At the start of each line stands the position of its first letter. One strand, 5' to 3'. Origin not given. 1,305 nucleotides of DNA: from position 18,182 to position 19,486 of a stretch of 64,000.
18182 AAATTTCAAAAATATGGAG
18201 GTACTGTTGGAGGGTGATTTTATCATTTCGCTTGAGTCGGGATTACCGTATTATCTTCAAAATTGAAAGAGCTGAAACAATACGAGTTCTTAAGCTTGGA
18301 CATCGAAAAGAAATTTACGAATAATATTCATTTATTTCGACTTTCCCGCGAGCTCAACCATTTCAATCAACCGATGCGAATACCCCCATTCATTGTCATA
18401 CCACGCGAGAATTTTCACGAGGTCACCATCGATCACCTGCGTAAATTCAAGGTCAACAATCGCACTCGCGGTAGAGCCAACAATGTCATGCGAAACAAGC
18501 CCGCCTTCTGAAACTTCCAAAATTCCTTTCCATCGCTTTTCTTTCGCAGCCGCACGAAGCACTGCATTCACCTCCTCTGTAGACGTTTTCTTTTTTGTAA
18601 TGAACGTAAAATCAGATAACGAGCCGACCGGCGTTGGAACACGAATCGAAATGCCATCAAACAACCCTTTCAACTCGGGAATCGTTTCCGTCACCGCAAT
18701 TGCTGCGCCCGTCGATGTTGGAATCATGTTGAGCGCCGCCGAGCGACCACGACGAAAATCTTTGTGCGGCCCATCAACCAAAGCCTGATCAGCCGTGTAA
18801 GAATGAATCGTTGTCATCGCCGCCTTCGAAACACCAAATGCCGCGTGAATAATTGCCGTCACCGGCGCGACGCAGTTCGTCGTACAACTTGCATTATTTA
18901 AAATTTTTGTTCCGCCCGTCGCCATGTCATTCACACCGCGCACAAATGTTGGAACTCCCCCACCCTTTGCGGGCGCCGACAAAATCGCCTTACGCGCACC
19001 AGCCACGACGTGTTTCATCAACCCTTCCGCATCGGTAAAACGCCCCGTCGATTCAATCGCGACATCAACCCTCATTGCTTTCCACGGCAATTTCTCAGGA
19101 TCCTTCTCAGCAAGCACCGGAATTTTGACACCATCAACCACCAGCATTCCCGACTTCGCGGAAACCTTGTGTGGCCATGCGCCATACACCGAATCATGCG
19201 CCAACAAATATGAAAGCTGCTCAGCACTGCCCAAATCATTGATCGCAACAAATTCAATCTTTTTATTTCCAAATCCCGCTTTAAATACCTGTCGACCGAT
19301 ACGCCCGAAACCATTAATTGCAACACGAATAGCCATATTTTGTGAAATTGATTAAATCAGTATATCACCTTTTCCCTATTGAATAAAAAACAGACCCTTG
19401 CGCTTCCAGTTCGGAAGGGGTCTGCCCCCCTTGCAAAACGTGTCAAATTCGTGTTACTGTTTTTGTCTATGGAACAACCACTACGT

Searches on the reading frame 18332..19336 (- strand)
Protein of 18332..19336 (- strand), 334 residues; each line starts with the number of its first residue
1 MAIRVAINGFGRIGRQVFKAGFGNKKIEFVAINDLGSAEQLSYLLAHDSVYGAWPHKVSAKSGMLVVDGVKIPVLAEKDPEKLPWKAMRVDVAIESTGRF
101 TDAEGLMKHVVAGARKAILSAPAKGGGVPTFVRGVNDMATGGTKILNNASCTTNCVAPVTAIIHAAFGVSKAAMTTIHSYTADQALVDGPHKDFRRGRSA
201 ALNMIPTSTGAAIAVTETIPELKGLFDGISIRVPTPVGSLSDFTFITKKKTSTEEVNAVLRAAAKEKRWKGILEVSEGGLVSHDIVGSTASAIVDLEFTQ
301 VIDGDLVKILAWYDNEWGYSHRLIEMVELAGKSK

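Call 113: search_protein_families(library=pfam, proteins=[window:18332-19336:-], max_evalue=0.0001)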
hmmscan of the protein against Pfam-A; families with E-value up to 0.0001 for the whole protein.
window:18332-19336:- (334 aa): 2 families
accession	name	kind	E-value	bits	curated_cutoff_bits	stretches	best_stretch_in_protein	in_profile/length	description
PF02800.25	Gp_dh_C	-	1.3e-54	184.5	24.4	1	156-313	1-158/158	Glyceraldehyde 3-phosphate dehydrogenase, C-terminal domain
PF00044.30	Gp_dh_N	-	3.8e-35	120.6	31.7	1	3-102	1-100/101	Glyceraldehyde 3-phosphate dehydrogenase, NAD binding domain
